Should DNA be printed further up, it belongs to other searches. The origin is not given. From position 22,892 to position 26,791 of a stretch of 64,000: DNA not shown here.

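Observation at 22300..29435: Nine-fold ~290-aa repeat module of no recognisable family makes up most of the giant lipoprotein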

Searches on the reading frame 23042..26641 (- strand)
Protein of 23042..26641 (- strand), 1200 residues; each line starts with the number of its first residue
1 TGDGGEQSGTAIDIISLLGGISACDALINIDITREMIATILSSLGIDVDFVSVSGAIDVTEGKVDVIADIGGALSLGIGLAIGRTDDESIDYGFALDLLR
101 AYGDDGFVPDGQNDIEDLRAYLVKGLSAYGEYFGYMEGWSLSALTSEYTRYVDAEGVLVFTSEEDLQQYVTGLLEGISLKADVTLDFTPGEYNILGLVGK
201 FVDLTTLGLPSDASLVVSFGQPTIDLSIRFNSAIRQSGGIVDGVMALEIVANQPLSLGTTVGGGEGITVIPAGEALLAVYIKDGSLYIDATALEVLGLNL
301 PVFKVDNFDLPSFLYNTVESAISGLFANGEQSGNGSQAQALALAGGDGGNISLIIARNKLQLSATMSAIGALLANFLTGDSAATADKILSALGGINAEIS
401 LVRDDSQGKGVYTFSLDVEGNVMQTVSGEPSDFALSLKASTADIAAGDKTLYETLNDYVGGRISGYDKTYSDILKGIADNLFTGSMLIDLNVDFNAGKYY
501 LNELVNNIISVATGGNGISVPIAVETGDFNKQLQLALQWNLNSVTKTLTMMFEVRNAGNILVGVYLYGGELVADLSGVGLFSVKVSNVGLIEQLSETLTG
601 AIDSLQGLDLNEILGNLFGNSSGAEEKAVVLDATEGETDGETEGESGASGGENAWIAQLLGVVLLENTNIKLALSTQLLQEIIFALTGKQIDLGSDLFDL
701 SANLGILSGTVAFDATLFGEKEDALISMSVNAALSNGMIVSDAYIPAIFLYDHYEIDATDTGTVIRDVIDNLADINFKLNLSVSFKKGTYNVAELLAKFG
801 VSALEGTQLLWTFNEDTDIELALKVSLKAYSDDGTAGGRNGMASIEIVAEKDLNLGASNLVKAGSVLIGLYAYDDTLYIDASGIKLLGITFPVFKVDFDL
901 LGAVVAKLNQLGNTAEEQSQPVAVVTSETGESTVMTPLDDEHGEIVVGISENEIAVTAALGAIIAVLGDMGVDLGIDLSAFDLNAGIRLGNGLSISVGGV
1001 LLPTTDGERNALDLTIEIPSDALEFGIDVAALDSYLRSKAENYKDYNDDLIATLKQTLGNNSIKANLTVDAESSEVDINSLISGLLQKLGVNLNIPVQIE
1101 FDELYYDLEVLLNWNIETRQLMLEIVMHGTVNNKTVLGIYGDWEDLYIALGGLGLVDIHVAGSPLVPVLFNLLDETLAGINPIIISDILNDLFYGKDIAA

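Call 22: search_solved_structures(query=A1, max_evalue=1)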
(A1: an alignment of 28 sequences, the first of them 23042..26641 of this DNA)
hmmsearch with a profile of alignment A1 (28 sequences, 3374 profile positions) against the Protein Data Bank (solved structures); distinct sequences matched with E-value up to 1: 1.
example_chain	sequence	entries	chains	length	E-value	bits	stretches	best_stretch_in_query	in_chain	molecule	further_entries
2y5p_A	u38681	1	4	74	0.86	9.1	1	42-101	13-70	INTERNALIN B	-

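Call 25: predict_structure(alignment_id=A1)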
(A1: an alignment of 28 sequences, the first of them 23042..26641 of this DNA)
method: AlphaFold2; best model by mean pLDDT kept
length: 1200 residues; sequences in the alignment: 28
mean_pLDDT: 50.1   pTM: 0.35
mean pLDDT of the five models: 50.1, 48.3, 45.3, 40.9, 40.6
residues with pLDDT >= 90: 0; 70-90: 177; 50-70: 391; < 50: 632
segments of 3 or more residues with pLDDT < 50: 1-36, 41-65, 67-86, 153-160, 204-210, 258-268, 294-300, 327-348, 354-357, 376-382, 468-481, 493-530, 601-729, 731-734, 760-779, 798-805, 827-840, 897-998, 1000-1079, 1087-1105, 1130-1133, 1161-1163, 1172-1200
pLDDT, mean of each block of 10 residues (from residue 1): 23 26 27 46 42 40 43 36 42 67 67 77 70 60 67 46 65 80 78 63 46 58 77 78 83 62 42 74 74 47 62 71 51 34 40 51 65 52 56 70 60 77 69 78 75 84 60 45 59 41 41 35 31 68 67 71 71 60 60 56 42 35 29 24 25 29 27 28 28 27 28 38 41 54 70 55 33 43 57 51 48 60 53 39 62 56 62 56 56 48 38 27 29 26 27 28 35 35 34 40 45 42 32 40 38 42 43 42 48 41 49 55 61 57 61 53 49 45 39 35
secondary structure, 60 per line:
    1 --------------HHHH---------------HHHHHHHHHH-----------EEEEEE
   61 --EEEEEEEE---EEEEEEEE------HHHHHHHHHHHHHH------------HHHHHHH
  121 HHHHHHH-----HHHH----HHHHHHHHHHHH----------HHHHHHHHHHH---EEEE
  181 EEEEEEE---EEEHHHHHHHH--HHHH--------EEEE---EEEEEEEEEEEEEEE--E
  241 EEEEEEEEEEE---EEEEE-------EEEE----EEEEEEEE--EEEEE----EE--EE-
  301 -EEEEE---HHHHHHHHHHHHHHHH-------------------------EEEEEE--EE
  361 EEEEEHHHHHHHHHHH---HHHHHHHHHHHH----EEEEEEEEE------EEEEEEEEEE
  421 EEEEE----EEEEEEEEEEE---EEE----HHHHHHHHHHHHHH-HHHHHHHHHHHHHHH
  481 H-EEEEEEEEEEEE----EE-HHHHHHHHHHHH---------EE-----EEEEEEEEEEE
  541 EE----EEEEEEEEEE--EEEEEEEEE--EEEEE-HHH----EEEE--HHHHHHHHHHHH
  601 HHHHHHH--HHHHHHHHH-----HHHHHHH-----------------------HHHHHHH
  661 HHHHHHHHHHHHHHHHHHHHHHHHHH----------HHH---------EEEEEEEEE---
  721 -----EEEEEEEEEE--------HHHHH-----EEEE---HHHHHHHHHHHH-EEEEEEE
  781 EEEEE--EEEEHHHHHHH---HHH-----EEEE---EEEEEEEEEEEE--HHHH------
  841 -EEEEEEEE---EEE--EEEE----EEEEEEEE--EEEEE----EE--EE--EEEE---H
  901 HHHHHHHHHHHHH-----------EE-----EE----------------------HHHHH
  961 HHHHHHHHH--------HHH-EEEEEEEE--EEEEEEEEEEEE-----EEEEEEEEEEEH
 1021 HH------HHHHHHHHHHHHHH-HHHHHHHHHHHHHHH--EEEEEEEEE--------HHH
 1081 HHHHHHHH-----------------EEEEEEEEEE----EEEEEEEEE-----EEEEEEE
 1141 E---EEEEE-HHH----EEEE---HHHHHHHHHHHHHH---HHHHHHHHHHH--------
elements in order (helices of 4 or more, strands of 3 or more residues): H15-18 H34-43 E55-60 E63-70 E74-81 H88-101 H114-127 H133-136 H141-152 H163-173 E177-187 E191-193 H194-201 H204-207 E216-219 E223-237 E240-251 E255-259 E267-270 E275-282 E285-289 E302-306 H310-325 E351-356 E359-365 H366-376 H380-391 E396-404 E411-425 E430-440 E444-446 H451-464 H466-481 E483-494 H502-513 E530-542 E547-556 E559-567 E570-574 E583-586 H589-607 H610-618 H624-630 H654-686 E709-717 E726-735 H744-748 E754-757 H761-772 E774-785 E788-791 H792-798 E810-813 E817-828 H831-834 E842-849 E853-855 E858-861 E866-873 E876-880 E893-896 H900-913 H956-969 E982-989 E992-1003 E1009-1019 H1029-1042 H1044-1058 E1061-1069 H1078-1088 E1106-1115 E1120-1128 E1134-1141 E1145-1149 E1158-1161 H1165-1178 H1182-1192
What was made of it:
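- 26621..26704 (-): Acidic Thr/Glu/Pro/Gly linker 1 (aa 1084-1111). pLDDT below 50 in model 1 (call 25).
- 24689..24769 (-): Acidic linker 2 (aa 1729-1755). pLDDT 24-29 in model 1 (call 25).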

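Call 28: fold_search(model_id=the predicted structure, library=pdb)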
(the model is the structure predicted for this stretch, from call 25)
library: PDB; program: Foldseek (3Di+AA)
matches with E <= 10: 422; with E <= 0.001: 0
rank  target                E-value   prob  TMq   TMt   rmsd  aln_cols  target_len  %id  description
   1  9clt_B                2.3e-03  0.16  0.05  0.09  28.0       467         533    9  Transferrin Binding Protein A in complex with transferrin binding protein B and transferrin (iron bound to N lobe only (released 2026-03-11)
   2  3cmb_B                2.7e-03  0.35  0.06  0.16  16.1       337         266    9  Crystal structure of acetoacetate decarboxylase (YP_001047042.1) from Methanoculleus marisnigri JR1 at 1.60 A resoluti (released 2008-04-01)
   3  3cmb_A                2.8e-03  0.25  0.06  0.14  16.5       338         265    8  Crystal structure of acetoacetate decarboxylase (YP_001047042.1) from Methanoculleus marisnigri JR1 at 1.60 A resoluti (released 2008-04-01)
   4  4jmc_A                4.0e-03  0.11  0.04  0.10  21.4       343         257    8  Enduracididine biosynthesis enzyme MppR complexed with pyruvate (released 2013-07-03)
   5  4jmc_B                9.9e-03  0.10  0.04  0.10  21.5       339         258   10  Enduracididine biosynthesis enzyme MppR complexed with pyruvate (released 2013-07-03)
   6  9yz4_B                1.2e-02  0.13  0.05  0.09  28.6       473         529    8  Neisseria gonorrhoeae Transferrin Binding Protein A in complex with Transferrin Binding Protein B and transferrin (iro (released 2026-03-04)
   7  9bd8_A                1.3e-02  0.33  0.09  0.18  23.3       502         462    6  ApoB 100 beta barrel bound to LDLR beta propeller (released 2024-12-25)
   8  4jmd_A                1.4e-02  0.09  0.04  0.10  21.2       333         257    9  Enduracididine biosynthesis enzyme MppR complexed with the condensation product of pyruvate and imidazole 4-carboxalde (released 2013-07-03)
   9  4jm3_A                1.5e-02  0.08  0.04  0.10  21.2       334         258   10  Enduracididine Biosynthesis Enzyme MppR with HEPES Buffer Bound (released 2013-07-03)
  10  4o4u_A                1.6e-02  0.11  0.05  0.10  29.4       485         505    9  Crystal structure of the vaccine antigen Transferrin Binding Protein B (TbpB) mutant Trp-176-Ala from Haemophilus para (released 2015-01-14)
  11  9is4_O                1.9e-02  0.47  0.07  0.24  20.7       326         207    9  Cryo-EM structure of a TEF30-associated intermediate C2S-type PSII-LHCII supercomplex from Chlamydomonas reinhardtii (released 2025-05-21)
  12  4o4u_B                2.0e-02  0.10  0.05  0.09  28.0       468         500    9  Crystal structure of the vaccine antigen Transferrin Binding Protein B (TbpB) mutant Trp-176-Ala from Haemophilus para (released 2015-01-14)
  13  4o49                  2.2e-02  0.09  0.05  0.09  28.4       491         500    8  Crystal structure of the vaccine antigen Transferrin Binding Protein B (TbpB) mutant Tyr-174-Ala from Actinobacillus ple (released 2015-01-14)
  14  4xrw                  2.3e-02  0.14  0.04  0.12  25.5       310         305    8  Crystal structure of the di-domain ARO/CYC BexL from the BE-7585A biosynthetic pathway (released 2015-12-02)
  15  9sh0                  3.5e-02  0.04  0.05  0.05  40.4      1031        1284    9  Mouse otoferlin (216-1931) in the lipid-free, Ca2+-free state ("loose" conformation) (released 2025-11-05)
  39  2byo                  1.6e-01  0.23  0.07  0.27  11.6       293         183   10  Crystal structure of Mycobacterium tuberculosis lipoprotein LppX (Rv2945c) (released 2006-03-22)
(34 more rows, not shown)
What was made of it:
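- On LolA/LppX-like carriers: 2byo (LppX): E 0.16 with model 1 (call 28).
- Tried and rejected: Mean pLDDT was 50, and the Foldseek search on that model was uninformative (calls 25, 28).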

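Call 29: find_related_loci(query=A1, collection=genome_contigs, flank=10000)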
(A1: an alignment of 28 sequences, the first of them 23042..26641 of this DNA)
Query A1 (1200 aa) in genome_contigs; peptide patterns used: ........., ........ (x = any residue, [..] = any of these).
40 stretches matched a pattern; 9 encode a relative of the query (tblastn E <= 1e-3); 8 distinct loci.
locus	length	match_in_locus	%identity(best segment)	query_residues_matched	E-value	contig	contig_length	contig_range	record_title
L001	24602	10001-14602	71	8-1200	0e+0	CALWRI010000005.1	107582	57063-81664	MAG: uncultured Christensenellaceae bacterium isolate BRZ_DG__bin109 genome assembly, contig: BRZ_DG__NODE_314_length_10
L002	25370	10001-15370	71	7-1199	0e+0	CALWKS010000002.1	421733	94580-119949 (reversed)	MAG: uncultured Christensenellaceae bacterium isolate BRZ_QI__bin43 genome assembly, contig: BRZ_QI__NODE_5_length_42173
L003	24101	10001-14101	70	3-1199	0e+0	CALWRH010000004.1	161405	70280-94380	MAG: uncultured Christensenellaceae bacterium isolate BRZ_KS__bin118 genome assembly, contig: BRZ_KS__NODE_70_length_161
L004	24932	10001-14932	68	8-1199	0e+0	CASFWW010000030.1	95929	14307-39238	uncultured Christensenella sp. isolate SI.O6.metabat-bins.40 genome assembly, contig: SI.O6.metabat-bins.40.fa_k141_2825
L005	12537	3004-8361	70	7-1198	0e+0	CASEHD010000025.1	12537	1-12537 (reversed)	uncultured Christensenella sp. isolate B31_L2_392392_idba_bin.53 genome assembly, contig: B31_L2_392392_idba_bin.53.fa_s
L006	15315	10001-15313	65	3-1197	0e+0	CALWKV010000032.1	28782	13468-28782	MAG: uncultured Christensenellaceae bacterium isolate E37__bin146 genome assembly, contig: E37__k127_3353411, whole geno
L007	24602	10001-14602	67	4-1198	0e+0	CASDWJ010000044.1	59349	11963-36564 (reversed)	uncultured Christensenella sp. isolate SI.B14.metabat-bins.169 genome assembly, contig: SI.B14.metabat-bins.169.fa_k141_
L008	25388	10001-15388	65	9-1199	0e+0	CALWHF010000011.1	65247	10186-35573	MAG: uncultured Christensenellaceae bacterium isolate BRZ_LQ__bin77 genome assembly, contig: BRZ_LQ__NODE_596_length_652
